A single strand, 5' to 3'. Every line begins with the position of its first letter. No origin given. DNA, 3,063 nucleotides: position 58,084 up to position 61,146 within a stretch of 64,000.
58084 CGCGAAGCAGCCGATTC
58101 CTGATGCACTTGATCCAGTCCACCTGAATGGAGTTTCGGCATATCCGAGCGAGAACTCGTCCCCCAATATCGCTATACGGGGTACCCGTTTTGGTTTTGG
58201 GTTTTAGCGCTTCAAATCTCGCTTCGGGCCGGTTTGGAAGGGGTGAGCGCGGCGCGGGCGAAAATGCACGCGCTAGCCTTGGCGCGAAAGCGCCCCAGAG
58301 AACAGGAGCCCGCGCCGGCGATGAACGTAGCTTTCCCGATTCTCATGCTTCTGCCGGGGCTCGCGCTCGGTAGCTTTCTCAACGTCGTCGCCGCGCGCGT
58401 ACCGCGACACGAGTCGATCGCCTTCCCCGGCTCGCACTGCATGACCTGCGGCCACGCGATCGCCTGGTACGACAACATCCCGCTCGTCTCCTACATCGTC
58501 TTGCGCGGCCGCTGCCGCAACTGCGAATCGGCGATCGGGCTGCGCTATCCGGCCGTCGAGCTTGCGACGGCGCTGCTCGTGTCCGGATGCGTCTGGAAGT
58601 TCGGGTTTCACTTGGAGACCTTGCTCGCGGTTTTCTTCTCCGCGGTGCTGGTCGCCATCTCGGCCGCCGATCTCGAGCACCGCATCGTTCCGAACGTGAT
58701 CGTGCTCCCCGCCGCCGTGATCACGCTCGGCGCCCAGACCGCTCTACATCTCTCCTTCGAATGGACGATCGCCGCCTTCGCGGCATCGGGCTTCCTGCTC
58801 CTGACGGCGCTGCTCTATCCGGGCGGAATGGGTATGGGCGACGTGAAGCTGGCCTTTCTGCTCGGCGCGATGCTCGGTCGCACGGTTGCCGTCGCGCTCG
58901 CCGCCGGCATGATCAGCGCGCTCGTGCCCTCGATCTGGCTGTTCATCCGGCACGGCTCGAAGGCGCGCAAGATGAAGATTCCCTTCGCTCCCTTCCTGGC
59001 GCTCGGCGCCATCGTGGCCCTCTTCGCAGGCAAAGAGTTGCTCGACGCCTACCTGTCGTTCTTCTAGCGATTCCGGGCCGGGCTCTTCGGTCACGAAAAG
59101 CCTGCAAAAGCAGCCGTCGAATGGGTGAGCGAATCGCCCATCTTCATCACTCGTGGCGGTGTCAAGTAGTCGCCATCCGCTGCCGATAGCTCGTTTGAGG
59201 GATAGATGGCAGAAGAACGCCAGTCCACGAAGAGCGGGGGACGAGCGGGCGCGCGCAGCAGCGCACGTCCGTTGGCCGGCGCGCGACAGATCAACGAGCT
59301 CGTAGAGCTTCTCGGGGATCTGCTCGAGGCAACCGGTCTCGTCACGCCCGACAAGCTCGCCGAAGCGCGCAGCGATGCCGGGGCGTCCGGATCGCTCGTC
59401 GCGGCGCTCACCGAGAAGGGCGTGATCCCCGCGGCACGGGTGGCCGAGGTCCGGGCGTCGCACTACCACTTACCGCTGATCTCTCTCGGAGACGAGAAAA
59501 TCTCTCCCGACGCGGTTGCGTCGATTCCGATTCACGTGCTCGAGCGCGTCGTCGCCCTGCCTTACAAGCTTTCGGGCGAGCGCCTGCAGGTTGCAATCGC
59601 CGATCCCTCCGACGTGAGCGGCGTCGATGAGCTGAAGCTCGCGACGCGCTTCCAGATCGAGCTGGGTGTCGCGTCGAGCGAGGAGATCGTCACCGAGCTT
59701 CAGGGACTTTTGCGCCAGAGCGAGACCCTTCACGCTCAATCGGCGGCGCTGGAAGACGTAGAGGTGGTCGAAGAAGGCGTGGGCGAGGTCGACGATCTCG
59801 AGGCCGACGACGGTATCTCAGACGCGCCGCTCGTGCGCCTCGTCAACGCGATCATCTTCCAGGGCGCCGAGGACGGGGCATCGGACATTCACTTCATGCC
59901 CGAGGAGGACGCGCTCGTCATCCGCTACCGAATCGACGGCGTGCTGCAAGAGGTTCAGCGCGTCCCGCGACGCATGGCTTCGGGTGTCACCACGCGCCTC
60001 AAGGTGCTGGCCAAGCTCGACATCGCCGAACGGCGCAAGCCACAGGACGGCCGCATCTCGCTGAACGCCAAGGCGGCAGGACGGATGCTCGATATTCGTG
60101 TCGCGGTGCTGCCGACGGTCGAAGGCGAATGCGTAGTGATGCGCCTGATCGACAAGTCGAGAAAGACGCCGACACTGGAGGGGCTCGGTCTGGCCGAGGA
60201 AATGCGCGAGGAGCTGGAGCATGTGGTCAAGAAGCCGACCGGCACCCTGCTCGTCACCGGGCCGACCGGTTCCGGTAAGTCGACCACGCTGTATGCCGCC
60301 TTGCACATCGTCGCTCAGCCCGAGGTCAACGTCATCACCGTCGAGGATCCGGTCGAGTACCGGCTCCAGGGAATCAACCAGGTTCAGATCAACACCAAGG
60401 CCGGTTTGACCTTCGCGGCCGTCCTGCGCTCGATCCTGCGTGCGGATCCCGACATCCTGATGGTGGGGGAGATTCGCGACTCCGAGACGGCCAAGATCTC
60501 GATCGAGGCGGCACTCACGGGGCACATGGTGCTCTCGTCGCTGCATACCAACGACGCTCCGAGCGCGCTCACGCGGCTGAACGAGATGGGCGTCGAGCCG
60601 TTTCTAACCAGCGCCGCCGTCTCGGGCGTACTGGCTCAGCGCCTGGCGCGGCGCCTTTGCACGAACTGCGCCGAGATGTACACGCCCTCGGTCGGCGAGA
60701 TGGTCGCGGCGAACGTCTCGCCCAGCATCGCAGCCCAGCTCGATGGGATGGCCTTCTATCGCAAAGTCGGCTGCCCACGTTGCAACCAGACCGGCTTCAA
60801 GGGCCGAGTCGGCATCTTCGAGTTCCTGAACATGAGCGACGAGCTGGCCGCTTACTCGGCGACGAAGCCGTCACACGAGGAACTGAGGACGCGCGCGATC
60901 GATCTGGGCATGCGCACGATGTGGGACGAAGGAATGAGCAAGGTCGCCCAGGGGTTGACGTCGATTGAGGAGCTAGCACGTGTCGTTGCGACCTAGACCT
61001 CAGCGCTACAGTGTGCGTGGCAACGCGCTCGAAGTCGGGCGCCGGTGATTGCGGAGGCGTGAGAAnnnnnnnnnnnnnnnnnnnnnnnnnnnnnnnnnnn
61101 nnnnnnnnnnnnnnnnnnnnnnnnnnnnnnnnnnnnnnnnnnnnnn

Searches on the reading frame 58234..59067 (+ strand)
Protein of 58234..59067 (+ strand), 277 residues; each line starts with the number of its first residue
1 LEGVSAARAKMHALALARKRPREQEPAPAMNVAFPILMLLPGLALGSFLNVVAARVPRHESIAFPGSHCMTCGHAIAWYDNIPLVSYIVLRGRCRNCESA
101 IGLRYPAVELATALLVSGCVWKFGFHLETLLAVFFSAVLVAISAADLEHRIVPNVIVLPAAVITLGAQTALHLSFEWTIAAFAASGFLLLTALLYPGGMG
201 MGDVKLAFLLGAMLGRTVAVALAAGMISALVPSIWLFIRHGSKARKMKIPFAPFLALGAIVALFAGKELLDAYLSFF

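Call 3: search_protein_families(library=pfam, proteins=[window:58234-59067:+], max_evalue=0.1)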
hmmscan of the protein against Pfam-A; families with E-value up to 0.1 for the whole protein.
window:58234-59067:+ (277 aa): 2 families
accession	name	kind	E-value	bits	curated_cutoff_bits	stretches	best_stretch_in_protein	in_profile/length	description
PF06750.18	A24_N_bact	-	1.8e-34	118.1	23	1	42-123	3-84/84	Bacterial Peptidase A24 N-terminal domain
PF01478.23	Peptidase_A24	-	9.2e-15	55.4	26.5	1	134-231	2-101/104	Type IV leader peptidase family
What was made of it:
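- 58234..59067 (+): pilD (prepilin peptidase), first gene of the likely pilD-pilB-X operon. Pfam A24_N_bact and Peptidase_A24 (call 3).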

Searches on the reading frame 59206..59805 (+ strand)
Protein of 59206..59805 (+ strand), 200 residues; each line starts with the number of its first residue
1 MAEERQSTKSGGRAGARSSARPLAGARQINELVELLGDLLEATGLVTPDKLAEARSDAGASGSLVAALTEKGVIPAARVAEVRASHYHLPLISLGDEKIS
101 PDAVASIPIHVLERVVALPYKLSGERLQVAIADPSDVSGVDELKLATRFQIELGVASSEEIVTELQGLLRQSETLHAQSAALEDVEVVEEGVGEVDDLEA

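Call 14: search_protein_families(library=ncbifam, proteins=[window:59206-59805:+], max_evalue=10)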
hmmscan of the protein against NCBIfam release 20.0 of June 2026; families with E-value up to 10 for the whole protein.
window:59206-59805:+ (200 aa): 5 families
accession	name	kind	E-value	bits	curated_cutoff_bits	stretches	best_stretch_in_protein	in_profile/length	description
TIGR02538.1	type_IV_pilB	equivalog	6.1e-16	58.1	675.65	1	36-188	2-154/564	type IV-A pilus assembly ATPase PilB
NF012033.0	PRK15489.1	equivalog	2.4e-08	32.6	537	1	28-185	485-644/703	glycosyl transferase family protein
NF008411.1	PRK11234.1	equivalog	3.3e-06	25.8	1170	1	34-180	482-628/723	cyclic di-3',5'-guanylate-activated glycosyltransferase NfrB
TIGR02533.1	type_II_gspE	equivalog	0.00063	18.5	630.25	1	105-179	2-76/486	type II secretion system ATPase GspE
NF053729.1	c-di-GMP_motif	domain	0.012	15.3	38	1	36-82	2-49/53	cyclic di-GMP-binding domain-containing protein, MshE-related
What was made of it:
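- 59308..59469 (+): PilB's own degenerate double-motif region (about residues 35-88). NF053729 scores only 15.3 bits against a cutoff of 38 (call 14).
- Checked: PilB's N-terminus scores 15.3 bits against the same model, below the cutoff (call 14).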

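Call 59: search_protein_families(library=ncbifam, alignment_id=A3, max_evalue=10)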
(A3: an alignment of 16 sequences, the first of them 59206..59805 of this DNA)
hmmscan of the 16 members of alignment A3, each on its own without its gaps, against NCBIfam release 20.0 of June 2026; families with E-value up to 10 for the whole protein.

A. member 1, window:59206-59805:+ (200 aa): 5 families
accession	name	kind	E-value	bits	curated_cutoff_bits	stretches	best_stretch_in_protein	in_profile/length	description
TIGR02538.1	type_IV_pilB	equivalog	6.1e-16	58.1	675.65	1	36-188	2-154/564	type IV-A pilus assembly ATPase PilB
NF012033.0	PRK15489.1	equivalog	2.4e-08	32.6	537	1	28-185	485-644/703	glycosyl transferase family protein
NF008411.1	PRK11234.1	equivalog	3.3e-06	25.8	1170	1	34-180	482-628/723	cyclic di-3',5'-guanylate-activated glycosyltransferase NfrB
TIGR02533.1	type_II_gspE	equivalog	0.00063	18.5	630.25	1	105-179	2-76/486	type II secretion system ATPase GspE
NF053729.1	c-di-GMP_motif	domain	0.012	15.3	38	1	36-82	2-49/53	cyclic di-GMP-binding domain-containing protein, MshE-related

B. families by the number of members that match (of 16 scanned): 11 families
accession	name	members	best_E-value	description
TIGR02538.1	type_IV_pilB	16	7.6e-18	type IV-A pilus assembly ATPase PilB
NF012033.0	PRK15489.1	16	5.1e-09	glycosyl transferase family protein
NF008411.1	PRK11234.1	16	4.6e-07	cyclic di-3',5'-guanylate-activated glycosyltransferase NfrB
TIGR02533.1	type_II_gspE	16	2e-05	type II secretion system ATPase GspE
NF053729.1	c-di-GMP_motif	5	0.0025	cyclic di-GMP-binding domain-containing protein, MshE-related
NF004808.0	PRK06155.1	4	0.0017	ATP-dependent acyl-CoA ligase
NF004822.0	PRK06178.1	2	0.028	acyl-CoA synthetase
NF041577.1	nside_bi_sphtase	2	0.048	3',5'-nucleoside bisphosphate phosphatase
NF007755.0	PRK10436.1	2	0.053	type II secretion system protein GspE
NF045655.1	MkRedMenJ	1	0.011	menaquinone reductase MenJ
NF001312.0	PRK00258.1-4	1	0.099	shikimate dehydrogenase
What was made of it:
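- Of 16 adjacent PilB N-termini, only 5 match at all, with best E 0.0025 (call 59).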

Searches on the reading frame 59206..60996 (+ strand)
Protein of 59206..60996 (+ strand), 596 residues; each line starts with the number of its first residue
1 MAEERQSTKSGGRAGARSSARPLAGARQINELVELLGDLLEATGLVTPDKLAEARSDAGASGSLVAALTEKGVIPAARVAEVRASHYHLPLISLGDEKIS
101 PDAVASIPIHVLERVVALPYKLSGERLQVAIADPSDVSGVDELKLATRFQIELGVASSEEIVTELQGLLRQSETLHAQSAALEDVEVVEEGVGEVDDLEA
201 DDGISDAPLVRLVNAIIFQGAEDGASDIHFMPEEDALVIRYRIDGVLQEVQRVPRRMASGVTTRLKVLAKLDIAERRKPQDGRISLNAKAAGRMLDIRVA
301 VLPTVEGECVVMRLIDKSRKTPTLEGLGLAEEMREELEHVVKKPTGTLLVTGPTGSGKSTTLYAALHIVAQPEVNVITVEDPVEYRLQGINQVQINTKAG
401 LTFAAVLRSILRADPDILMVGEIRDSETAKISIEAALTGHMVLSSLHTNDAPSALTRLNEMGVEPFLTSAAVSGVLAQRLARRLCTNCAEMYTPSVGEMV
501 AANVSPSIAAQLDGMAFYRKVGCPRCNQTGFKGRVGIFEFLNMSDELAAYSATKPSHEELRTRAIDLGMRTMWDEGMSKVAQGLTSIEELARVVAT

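Call 3: search_protein_families(library=pfam, proteins=[window:59206-60996:+], max_evalue=0.1)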
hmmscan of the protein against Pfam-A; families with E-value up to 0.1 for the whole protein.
window:59206-60996:+ (596 aa): 12 families
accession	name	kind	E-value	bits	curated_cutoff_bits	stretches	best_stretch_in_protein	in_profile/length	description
PF00437.27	T2SSE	-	3.2e-130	434.5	24.9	1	205-592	4-370/370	Type II/IV secretion system protein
PF05157.20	MshEN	-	4.8e-14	52.5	23.1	1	87-172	1-87/90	MshEN domain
PF25199.1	nSTAND_NTPase5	-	1e-05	25.8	34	1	330-389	25-86/145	Novel STAND NTPase 5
PF13555.12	AAA_29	-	0.00037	20.6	27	1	343-368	20-45/61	P-loop containing region of AAA domain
PF13191.12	AAA_16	-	0.0011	19.9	32.6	1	337-393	16-64/167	AAA ATPase domain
PF13604.12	AAA_30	-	0.0026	18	27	1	330-377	3-50/191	AAA domain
PF10236.15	DAP3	-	0.005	16.5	23.1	1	341-383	19-61/311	Mitochondrial ribosomal death-associated protein 3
PF13401.12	AAA_22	-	0.0077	17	27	1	345-385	5-45/130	AAA domain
PF01580.24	FtsK_SpoIIIE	-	0.042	13.7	24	1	333-364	27-58/221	FtsK/SpoIIIE family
PF14532.12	Sigma54_activ_2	-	0.054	14.2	25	0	331-393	8-68/138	Sigma-54 interaction domain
PF20720.3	nSTAND3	-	0.061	13.5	27.2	0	345-384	17-56/155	Novel STAND NTPase 3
PF05673.19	DUF815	-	0.07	12.7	23.8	0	338-381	46-89/249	Protein of unknown function (DUF815)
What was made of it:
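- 59206..60996 (+): pilB, type IV pilus assembly ATPase (596 aa). T2SSE E 3e-130 and MshEN at residues 87-172 (call 3).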

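Call 4: search_protein_families(library=ncbifam, proteins=[window:59206-60996:+], max_evalue=0.1)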
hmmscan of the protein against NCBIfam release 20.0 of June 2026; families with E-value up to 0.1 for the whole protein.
window:59206-60996:+ (596 aa): 30 families (the best 25 are shown)
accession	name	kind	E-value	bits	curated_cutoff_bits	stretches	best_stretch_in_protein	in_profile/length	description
TIGR02538.1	type_IV_pilB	equivalog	1.4e-170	568.7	675.65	1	36-594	2-562/564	type IV-A pilus assembly ATPase PilB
TIGR02533.1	type_II_gspE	equivalog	1e-165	552.1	630.25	1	105-593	2-485/486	type II secretion system ATPase GspE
NF053534.1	T4PilAsmATPsTfpB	equivalog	1.3e-131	439.8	850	1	74-594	63-582/584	type IV pilus assembly ATPase TfpB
NF007755.0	PRK10436.1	equivalog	8.2e-130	433.6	617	1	114-594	16-459/465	type II secretion system protein GspE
NF041000.1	ATPase_ComGA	equivalog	2.3e-76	256.3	300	1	215-481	2-265/267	competence type IV pilus ATPase ComGA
TIGR01420.1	pilT_fam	subfamily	5e-46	157.5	319.1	1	214-461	3-242/343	PilT/PilU family type 4a pilus ATPase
TIGR02525.1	plasmid_TraJ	equivalog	1.9e-24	86.3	368.3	1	310-461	120-272/372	plasmid transfer ATPase TraJ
TIGR02782.1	TrbB_P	equivalog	1.4e-17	63.9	304.55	1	333-461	125-255/303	P-type conjugative transfer ATPase TrbB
TIGR02524.1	dot_icm_DotB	equivalog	1.9e-17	63.5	463.3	1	340-458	129-256/358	Dot/Icm type IV secretion system ATPase DotB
NF010469.0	PRK13894.1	subfamily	1.7e-15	57.2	508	1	331-460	136-266/320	conjugal transfer ATPase TrbB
TIGR02788.1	VirB11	equivalog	4.4e-15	55.5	249.95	1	333-462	133-266/308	P-type DNA transfer ATPase VirB11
TIGR03819.1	heli_sec_ATPase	hypoth_equivalog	7.2e-15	55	373.15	1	264-478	102-317/340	TadA family conjugal transfer-associated ATPase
NF058587.1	archaellum_moto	equivalog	1.3e-14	53.9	550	1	347-459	277-394/527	archaellum flagellar ATPase motor FlaI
NF010407.0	PRK13833.1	subfamily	1.4e-14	54.2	499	1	348-464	147-265/323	conjugal transfer protein TrbB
NF053672.1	bindosome_BasE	exception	2.5e-09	36.4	1000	1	349-460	274-390/512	bindosome assembly system ATPase subunit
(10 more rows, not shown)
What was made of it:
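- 59206..60996 (+): TIGR02538 568.7 bits (call 4).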

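Call 77: find_homologous_proteins(query=window:59206-60996:+, max_evalue=1e-50)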
Query window:59206-60996:+ (596 aa): 8000 proteins with E <= 1e-50 among 8000 candidates; the best 120 are listed.
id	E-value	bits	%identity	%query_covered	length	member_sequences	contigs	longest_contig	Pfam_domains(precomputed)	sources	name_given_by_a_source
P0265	0.0e+0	1232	97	100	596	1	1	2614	PF05157.21,PF00437.27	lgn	-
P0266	0.0e+0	1195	93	100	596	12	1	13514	PF05157.21,PF00437.27,PF25199.2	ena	-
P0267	0.0e+0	1179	92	100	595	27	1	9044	PF05157.21,PF00437.27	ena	-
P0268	0.0e+0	1175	92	100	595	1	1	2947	PF05157.21,PF00437.27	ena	-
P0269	0.0e+0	1173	92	100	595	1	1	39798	PF05157.21,PF00437.27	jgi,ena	-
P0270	0.0e+0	1171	92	100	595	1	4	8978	PF05157.21,PF00437.27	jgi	-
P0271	0.0e+0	1171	92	100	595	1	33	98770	PF05157.21,PF00437.27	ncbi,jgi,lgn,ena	jgi:type IV pilus assembly protein PilB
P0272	0.0e+0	1169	92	100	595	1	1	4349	PF05157.21,PF00437.27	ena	-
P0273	0.0e+0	1168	92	100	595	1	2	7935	PF05157.21,PF00437.27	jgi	jgi:type IV pilus assembly protein PilB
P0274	0.0e+0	1168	92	100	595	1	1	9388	PF05157.21,PF00437.27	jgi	jgi:type IV pilus assembly protein PilB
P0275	0.0e+0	1168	92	100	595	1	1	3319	PF05157.21,PF00437.27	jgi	-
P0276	0.0e+0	1165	91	100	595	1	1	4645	PF05157.21,PF00437.27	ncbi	-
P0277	0.0e+0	1164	92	100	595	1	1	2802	PF05157.21,PF00437.27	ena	-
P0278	0.0e+0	1163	91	100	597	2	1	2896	PF05157.21,PF00437.27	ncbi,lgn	-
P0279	0.0e+0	1163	91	100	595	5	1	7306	PF05157.21,PF00437.27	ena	-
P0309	1.3e-268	910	71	98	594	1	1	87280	PF05157.21,PF00437.27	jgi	jgi:type IV pilus assembly protein PilB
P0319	1.8e-263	893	63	95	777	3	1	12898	PF05157.21,PF00437.27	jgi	jgi:type IV pilus assembly protein PilB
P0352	2.6e-244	830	68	91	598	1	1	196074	PF05157.21,PF00437.27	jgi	jgi:type IV pilus assembly protein PilB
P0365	5.0e-244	829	65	98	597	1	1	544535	PF05157.21,PF00437.27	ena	-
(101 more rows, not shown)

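Call 79: find_encoding_contigs(protein=P0319, flank=6000, max_places=1)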
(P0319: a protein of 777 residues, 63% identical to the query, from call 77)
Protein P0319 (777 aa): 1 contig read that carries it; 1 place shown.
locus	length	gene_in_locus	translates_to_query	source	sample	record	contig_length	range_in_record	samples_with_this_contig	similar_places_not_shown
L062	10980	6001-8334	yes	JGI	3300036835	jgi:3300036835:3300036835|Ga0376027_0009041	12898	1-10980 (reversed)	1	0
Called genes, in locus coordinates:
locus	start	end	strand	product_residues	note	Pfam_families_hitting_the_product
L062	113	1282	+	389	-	PF01266:DAO (faint), PF01494:FAD_binding_3, PF05834:Lycopene_cycl, PF07992:Pyr_redox_2 (faint), PF13450:NAD_binding_8 (weak), PF22578:GGR_cat (weak)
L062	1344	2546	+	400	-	PF00437:T2SSE, PF06414:Zeta_toxin (weak)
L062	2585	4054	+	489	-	PF01464:SLT, PF13406:SLT_2, PF01551:Peptidase_M23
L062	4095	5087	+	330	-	-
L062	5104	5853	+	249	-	PF06750:A24_N_bact, PF01478:Peptidase_A24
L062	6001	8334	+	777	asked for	PF05157:MshEN, PF00437:T2SSE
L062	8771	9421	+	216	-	PF01797:Y1_Tnp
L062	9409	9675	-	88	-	-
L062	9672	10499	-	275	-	-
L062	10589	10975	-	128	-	-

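Call 80: find_encoding_contigs(protein=P0352, flank=6000, max_places=1)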
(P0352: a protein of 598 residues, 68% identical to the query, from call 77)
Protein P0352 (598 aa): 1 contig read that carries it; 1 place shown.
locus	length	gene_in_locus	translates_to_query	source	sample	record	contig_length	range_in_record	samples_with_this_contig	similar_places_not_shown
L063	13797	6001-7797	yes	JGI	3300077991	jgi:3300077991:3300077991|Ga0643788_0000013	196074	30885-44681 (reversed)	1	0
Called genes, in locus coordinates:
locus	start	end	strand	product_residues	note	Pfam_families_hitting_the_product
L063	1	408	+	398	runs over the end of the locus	PF00437:T2SSE, PF04851:ResIII (faint), PF13191:AAA_16 (faint), PF25199:nSTAND_NTPase5 (faint)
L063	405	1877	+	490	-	PF01464:SLT, PF13406:SLT_2, PF01551:Peptidase_M23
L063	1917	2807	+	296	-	-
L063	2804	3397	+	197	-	-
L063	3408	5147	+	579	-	-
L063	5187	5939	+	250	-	PF06750:A24_N_bact, PF01478:Peptidase_A24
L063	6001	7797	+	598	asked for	PF05157:MshEN, PF00437:T2SSE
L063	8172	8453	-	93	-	-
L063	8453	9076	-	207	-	-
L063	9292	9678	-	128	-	PF07963:N_methyl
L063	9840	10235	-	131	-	PF07963:N_methyl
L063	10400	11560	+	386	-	PF00437:T2SSE, PF25199:nSTAND_NTPase5 (weak), PF13191:AAA_16 (faint), PF13555:AAA_29 (faint)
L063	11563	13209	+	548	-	PF11104:PilM_2, PF14450:FtsA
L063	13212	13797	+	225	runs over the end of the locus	PF05137:PilN (faint)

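Call 81: find_encoding_contigs(protein=P0365, flank=6000, max_places=1)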
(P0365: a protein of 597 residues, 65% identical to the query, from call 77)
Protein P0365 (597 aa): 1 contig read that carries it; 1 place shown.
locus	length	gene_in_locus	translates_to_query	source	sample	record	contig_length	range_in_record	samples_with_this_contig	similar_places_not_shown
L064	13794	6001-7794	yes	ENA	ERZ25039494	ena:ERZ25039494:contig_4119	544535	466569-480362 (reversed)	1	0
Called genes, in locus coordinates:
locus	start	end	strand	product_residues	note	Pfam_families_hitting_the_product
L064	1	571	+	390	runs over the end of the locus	PF00437:T2SSE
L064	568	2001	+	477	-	PF01464:SLT, PF13406:SLT_2, PF01551:Peptidase_M23 (faint)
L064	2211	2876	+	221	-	PF03793:PASTA (weak)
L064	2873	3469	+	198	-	PF07963:N_methyl (weak)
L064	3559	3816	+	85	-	-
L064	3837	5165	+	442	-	-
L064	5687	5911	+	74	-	-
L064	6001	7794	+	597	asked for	PF05157:MshEN, PF00437:T2SSE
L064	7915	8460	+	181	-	PF01797:Y1_Tnp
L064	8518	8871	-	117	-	-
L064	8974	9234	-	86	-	-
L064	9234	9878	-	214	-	-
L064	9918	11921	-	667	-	PF13231:PMT_2 (weak)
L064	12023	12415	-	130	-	PF07963:N_methyl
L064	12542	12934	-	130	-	PF07963:N_methyl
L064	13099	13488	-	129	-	PF07963:N_methyl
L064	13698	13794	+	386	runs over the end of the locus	PF00437:T2SSE, PF13401:AAA_22 (faint)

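Call 82: find_encoding_contigs(protein=P0309, flank=6000, max_places=1)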
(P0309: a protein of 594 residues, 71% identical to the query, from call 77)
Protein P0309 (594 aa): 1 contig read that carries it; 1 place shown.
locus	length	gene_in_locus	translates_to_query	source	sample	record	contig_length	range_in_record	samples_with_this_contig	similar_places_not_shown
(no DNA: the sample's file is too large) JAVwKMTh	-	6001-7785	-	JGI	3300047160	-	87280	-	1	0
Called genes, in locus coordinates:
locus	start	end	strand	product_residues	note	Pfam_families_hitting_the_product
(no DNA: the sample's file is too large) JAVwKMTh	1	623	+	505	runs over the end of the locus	PF01464:SLT, PF13406:SLT_2, PF01551:Peptidase_M23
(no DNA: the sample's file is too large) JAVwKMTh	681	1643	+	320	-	PF03793:PASTA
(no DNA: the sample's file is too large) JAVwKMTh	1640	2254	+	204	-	PF07963:N_methyl (weak)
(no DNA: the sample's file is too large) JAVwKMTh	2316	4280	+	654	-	-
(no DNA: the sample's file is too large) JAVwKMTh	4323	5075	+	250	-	-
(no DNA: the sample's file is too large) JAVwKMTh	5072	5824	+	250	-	PF06750:A24_N_bact, PF01478:Peptidase_A24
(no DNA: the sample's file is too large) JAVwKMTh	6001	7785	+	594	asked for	PF05157:MshEN, PF00437:T2SSE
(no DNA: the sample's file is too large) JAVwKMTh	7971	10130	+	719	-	-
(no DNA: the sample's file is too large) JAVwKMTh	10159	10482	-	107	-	-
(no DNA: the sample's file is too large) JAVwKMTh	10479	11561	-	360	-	-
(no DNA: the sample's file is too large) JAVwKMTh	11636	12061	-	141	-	-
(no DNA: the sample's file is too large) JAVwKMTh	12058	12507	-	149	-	PF07963:N_methyl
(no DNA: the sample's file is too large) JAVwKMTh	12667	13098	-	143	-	PF07963:N_methyl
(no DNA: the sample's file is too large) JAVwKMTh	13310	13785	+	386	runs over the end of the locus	PF00437:T2SSE, PF25199:nSTAND_NTPase5 (faint)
